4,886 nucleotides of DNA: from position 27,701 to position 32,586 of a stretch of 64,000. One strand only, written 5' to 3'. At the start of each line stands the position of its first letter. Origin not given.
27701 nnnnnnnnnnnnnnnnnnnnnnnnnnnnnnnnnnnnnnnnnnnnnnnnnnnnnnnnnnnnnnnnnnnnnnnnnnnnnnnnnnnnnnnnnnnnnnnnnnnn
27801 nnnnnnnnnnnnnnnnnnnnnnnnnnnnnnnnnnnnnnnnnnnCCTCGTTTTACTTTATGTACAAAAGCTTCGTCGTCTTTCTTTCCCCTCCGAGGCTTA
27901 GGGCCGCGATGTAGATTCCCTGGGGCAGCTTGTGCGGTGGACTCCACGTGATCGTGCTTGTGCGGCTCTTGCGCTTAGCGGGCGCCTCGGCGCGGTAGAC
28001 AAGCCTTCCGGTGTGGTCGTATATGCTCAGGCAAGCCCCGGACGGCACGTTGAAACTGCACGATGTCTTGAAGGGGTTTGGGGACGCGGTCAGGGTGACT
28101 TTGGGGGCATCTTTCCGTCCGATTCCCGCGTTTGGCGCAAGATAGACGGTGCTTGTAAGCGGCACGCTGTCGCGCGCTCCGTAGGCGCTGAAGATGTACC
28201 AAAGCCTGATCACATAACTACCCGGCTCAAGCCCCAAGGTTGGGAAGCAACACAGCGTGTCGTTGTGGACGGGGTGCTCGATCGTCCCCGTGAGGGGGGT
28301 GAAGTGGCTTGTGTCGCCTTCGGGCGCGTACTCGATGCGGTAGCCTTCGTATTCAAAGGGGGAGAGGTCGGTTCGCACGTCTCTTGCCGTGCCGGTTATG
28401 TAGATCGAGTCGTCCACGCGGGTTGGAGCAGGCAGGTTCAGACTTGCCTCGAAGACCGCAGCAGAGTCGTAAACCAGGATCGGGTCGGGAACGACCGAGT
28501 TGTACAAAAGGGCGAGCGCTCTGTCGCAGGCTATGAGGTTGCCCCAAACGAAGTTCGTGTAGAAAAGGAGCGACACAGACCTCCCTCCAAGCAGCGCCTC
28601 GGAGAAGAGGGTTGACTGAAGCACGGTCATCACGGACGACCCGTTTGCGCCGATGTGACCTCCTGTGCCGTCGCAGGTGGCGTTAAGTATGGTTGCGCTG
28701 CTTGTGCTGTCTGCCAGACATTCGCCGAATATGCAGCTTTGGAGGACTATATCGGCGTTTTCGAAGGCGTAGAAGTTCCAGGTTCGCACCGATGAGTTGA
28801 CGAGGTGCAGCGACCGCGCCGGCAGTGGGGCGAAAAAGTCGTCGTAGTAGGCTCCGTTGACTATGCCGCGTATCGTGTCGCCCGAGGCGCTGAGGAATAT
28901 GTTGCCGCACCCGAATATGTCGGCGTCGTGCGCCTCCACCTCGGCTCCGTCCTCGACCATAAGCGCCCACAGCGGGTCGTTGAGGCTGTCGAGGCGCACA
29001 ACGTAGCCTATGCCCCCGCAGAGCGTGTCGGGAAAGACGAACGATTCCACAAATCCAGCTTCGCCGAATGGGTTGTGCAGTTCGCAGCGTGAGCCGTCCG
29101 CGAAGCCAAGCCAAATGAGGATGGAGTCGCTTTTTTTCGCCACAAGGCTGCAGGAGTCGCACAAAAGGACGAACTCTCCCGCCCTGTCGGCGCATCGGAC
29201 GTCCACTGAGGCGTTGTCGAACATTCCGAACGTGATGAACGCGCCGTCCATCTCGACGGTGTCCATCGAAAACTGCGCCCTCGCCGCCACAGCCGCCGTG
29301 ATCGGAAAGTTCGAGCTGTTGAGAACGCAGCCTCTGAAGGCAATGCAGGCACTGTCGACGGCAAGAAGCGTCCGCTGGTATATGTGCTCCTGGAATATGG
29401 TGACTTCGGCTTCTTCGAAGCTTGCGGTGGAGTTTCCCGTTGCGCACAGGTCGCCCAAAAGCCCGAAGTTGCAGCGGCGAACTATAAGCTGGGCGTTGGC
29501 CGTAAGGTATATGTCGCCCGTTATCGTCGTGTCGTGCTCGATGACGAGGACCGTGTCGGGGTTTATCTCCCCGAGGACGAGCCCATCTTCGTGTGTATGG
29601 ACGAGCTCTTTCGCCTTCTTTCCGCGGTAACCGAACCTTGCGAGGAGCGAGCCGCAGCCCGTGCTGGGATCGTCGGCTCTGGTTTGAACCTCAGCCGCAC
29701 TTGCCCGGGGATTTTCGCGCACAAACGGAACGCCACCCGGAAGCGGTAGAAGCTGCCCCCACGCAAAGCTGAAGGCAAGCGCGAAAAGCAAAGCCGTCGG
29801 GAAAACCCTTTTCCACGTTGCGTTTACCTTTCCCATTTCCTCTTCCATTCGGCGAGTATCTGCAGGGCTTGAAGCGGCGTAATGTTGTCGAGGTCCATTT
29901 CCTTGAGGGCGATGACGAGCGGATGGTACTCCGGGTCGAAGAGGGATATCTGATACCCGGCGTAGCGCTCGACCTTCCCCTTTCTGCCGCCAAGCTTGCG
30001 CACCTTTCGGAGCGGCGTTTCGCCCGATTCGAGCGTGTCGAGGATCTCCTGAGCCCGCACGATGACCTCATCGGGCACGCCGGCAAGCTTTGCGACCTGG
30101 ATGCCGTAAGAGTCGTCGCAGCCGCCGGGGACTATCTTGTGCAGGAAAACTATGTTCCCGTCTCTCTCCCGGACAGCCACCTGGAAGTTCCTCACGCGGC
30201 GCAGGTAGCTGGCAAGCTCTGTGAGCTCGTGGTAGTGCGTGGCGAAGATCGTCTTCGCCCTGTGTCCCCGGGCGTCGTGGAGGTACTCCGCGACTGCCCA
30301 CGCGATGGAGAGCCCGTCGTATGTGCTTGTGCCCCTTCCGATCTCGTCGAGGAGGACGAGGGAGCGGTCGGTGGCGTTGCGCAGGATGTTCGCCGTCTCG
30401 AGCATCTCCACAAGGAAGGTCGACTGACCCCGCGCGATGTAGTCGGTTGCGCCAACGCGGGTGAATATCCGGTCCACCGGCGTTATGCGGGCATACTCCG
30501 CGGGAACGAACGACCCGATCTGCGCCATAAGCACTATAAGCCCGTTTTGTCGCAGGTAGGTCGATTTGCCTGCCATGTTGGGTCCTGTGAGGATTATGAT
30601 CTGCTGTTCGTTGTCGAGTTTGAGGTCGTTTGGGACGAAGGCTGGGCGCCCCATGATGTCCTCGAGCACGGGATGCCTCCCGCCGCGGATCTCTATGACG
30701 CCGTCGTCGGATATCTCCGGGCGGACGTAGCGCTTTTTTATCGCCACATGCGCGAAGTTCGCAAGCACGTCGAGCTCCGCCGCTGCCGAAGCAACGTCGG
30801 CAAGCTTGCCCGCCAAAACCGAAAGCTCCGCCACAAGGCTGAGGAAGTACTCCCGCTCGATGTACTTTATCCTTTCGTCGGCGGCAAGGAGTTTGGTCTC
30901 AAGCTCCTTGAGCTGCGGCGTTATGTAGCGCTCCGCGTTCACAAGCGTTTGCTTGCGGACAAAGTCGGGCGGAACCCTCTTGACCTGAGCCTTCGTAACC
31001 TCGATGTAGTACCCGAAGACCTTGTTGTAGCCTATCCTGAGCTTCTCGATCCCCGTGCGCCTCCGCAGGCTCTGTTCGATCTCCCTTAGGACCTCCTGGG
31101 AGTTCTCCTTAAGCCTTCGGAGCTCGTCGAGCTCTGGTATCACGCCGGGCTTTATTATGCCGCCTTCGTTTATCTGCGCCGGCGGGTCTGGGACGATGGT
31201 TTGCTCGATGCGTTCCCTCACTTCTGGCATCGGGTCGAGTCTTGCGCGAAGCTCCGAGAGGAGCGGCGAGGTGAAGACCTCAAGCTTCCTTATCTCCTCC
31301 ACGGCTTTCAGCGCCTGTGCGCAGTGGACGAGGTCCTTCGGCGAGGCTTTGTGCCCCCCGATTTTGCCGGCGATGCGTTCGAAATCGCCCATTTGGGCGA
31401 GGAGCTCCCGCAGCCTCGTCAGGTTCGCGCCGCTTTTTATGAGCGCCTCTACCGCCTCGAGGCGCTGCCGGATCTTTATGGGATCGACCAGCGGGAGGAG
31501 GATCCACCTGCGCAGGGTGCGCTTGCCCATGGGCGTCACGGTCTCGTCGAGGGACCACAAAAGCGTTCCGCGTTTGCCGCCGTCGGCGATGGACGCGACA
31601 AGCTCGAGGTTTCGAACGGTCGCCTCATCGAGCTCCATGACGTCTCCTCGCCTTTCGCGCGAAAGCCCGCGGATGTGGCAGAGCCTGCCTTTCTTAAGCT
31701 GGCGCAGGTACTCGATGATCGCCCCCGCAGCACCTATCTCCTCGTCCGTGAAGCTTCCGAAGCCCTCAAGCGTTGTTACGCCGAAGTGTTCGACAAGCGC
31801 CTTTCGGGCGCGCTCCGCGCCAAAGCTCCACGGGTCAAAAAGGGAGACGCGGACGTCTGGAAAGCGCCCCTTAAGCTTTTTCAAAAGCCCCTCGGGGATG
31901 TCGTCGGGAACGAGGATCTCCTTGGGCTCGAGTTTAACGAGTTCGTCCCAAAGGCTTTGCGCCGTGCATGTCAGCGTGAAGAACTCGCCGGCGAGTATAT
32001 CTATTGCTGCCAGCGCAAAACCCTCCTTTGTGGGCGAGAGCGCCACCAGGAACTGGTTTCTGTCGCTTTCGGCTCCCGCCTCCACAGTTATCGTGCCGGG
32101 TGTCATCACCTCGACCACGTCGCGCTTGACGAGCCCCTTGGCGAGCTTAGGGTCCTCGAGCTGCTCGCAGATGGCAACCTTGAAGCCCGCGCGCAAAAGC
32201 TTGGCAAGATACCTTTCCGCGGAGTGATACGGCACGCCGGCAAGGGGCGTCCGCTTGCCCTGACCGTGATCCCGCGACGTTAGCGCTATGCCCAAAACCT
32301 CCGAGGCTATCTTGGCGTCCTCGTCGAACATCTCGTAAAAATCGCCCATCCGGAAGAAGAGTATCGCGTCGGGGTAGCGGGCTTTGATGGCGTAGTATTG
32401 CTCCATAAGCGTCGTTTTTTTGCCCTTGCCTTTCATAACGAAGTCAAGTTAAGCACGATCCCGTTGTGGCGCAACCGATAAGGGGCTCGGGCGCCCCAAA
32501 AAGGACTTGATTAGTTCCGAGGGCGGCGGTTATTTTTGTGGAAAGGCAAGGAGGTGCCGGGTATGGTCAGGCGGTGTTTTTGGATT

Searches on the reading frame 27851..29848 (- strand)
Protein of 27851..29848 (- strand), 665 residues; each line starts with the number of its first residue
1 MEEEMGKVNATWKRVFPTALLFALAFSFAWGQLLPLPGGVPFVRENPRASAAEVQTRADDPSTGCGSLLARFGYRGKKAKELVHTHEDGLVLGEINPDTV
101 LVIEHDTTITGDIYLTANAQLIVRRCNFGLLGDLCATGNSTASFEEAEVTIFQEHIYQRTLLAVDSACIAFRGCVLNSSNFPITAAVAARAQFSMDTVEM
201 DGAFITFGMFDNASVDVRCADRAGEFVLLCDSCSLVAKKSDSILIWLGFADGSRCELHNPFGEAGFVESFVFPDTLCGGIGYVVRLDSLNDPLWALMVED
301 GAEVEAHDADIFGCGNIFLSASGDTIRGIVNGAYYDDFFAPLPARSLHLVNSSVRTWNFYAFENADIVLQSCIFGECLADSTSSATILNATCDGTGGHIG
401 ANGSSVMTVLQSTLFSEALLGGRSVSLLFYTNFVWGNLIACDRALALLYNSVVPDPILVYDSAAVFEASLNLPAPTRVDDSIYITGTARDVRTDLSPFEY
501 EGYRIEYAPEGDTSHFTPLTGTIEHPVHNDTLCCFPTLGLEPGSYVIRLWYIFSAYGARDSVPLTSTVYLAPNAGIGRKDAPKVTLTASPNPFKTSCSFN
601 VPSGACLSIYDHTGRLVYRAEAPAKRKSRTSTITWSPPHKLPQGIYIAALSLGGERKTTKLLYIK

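Call 5: search_protein_families(library=pfam, proteins=[window:27851-29848:-], max_evalue=0.01)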
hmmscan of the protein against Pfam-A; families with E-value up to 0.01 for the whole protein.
window:27851-29848:- (665 aa): 1 family
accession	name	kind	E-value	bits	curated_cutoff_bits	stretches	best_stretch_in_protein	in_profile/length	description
PF18962.6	Por_Secre_tail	-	0.0012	19.5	27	1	590-661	3-73/75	Secretion system C-terminal sorting domain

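Call 17: search_protein_families(library=ncbifam, proteins=[window:27851-29848:-], max_evalue=0.001)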
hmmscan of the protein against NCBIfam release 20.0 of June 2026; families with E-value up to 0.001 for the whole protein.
window:27851-29848:- (665 aa): 1 family
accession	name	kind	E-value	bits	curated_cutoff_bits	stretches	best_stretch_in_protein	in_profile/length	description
TIGR04183.1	Por_Secre_tail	domain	2.4e-05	24.2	23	1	589-661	2-69/72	T9SS type A sorting domain-containing protein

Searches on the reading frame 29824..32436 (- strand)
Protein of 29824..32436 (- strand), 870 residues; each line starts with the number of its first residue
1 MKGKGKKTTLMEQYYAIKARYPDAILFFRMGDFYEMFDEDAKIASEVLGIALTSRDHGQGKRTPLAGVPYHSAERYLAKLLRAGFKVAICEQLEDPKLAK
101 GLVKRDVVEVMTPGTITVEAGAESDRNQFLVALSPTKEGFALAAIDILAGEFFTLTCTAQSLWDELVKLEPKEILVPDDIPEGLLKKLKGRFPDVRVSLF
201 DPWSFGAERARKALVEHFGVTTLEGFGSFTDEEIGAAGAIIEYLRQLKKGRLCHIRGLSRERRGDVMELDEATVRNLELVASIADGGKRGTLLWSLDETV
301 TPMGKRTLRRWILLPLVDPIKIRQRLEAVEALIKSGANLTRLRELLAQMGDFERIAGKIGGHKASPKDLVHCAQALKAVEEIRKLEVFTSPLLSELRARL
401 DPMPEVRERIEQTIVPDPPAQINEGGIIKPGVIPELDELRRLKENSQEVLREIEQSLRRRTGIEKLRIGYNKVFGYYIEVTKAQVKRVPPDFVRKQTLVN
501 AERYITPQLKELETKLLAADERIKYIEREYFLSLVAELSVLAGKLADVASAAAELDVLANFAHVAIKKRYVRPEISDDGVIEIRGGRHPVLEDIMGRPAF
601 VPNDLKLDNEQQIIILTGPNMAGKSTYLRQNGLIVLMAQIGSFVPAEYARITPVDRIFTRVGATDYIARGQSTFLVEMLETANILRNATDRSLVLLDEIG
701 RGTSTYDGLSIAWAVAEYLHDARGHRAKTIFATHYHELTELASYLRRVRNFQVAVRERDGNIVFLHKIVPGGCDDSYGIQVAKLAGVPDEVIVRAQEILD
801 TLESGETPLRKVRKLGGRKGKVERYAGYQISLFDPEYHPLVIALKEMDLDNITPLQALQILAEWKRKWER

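Call 5: search_protein_families(library=pfam, proteins=[window:29824-32436:-], max_evalue=0.01)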
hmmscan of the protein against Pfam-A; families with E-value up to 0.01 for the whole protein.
window:29824-32436:- (870 aa): 5 families
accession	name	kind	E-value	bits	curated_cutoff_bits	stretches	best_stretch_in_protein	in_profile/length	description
PF00488.27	MutS_V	-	4.9e-86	287.9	30.2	1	614-803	1-188/188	MutS domain V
PF05192.23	MutS_III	-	2e-46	159.2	34.1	1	272-562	1-194/194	MutS domain III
PF01624.25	MutS_I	-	4e-43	146.7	20.6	1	8-118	1-111/113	MutS domain I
PF05190.23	MutS_IV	-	5e-30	104.1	22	1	434-521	4-91/92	MutS family domain IV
PF05188.22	MutS_II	-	7.8e-20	72.1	25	1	128-256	1-133/133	MutS domain II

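Call 61: find_homologous_proteins(query=window:29824-32436:-, max_evalue=1e-50)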
Query window:29824-32436:- (870 aa): 8000 proteins with E <= 1e-50 among 8000 candidates; the best 120 are listed.
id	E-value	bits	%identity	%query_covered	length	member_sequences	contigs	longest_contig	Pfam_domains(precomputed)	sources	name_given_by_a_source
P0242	0.0e+0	1911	100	99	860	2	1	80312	PF01624.26,PF05192.24,PF05188.24,PF05190.24,PF00488.28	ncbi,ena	-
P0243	0.0e+0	1476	75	100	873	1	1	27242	PF01624.26,PF05192.24,PF05188.24,PF05190.24,PF00488.28,PF27441.1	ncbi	-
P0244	0.0e+0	1454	75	100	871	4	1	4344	PF01624.26,PF05192.24,PF05188.24,PF05190.24,PF00488.28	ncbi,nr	ncbi:DNA mismatch repair protein MutS [bacterium]|nr:DNA mismatch repair protein MutS [bacterium]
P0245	0.0e+0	1449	75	100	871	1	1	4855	PF01624.26,PF05192.24,PF05188.24,PF05190.24,PF00488.28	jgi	-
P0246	0.0e+0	1426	72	100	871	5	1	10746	PF01624.26,PF05192.24,PF05188.24,PF05190.24,PF00488.28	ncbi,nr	ncbi:DNA mismatch repair protein MutS [bacterium]|nr:DNA mismatch repair protein MutS [bacterium]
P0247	0.0e+0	1398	70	100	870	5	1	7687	PF01624.26,PF05192.24,PF05188.24,PF05190.24,PF00488.28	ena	-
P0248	0.0e+0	1395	70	100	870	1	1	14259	PF01624.26,PF05192.24,PF05188.24,PF05190.24,PF00488.28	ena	-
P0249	0.0e+0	1394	70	100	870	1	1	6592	PF01624.26,PF05192.24,PF05188.24,PF05190.24,PF00488.28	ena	-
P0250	0.0e+0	1390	70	99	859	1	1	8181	PF01624.26,PF05192.24,PF05188.24,PF05190.24,PF00488.28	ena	-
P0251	0.0e+0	1387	70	100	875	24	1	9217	PF01624.26,PF05192.24,PF05188.24,PF05190.24,PF00488.28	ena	-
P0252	0.0e+0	1386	70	99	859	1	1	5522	PF01624.26,PF05192.24,PF05188.24,PF05190.24,PF00488.28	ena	-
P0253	0.0e+0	1386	70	99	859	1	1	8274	PF01624.26,PF05192.24,PF05188.24,PF05190.24,PF00488.28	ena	-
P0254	0.0e+0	1386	70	99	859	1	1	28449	PF01624.26,PF05192.24,PF05188.24,PF05190.24,PF00488.28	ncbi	-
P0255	0.0e+0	1372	68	100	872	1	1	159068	PF01624.26,PF05192.24,PF05188.24,PF05190.24,PF00488.28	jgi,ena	-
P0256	0.0e+0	1353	69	99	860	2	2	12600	PF01624.26,PF05192.24,PF05188.24,PF05190.24,PF00488.28,PF27441.1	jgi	-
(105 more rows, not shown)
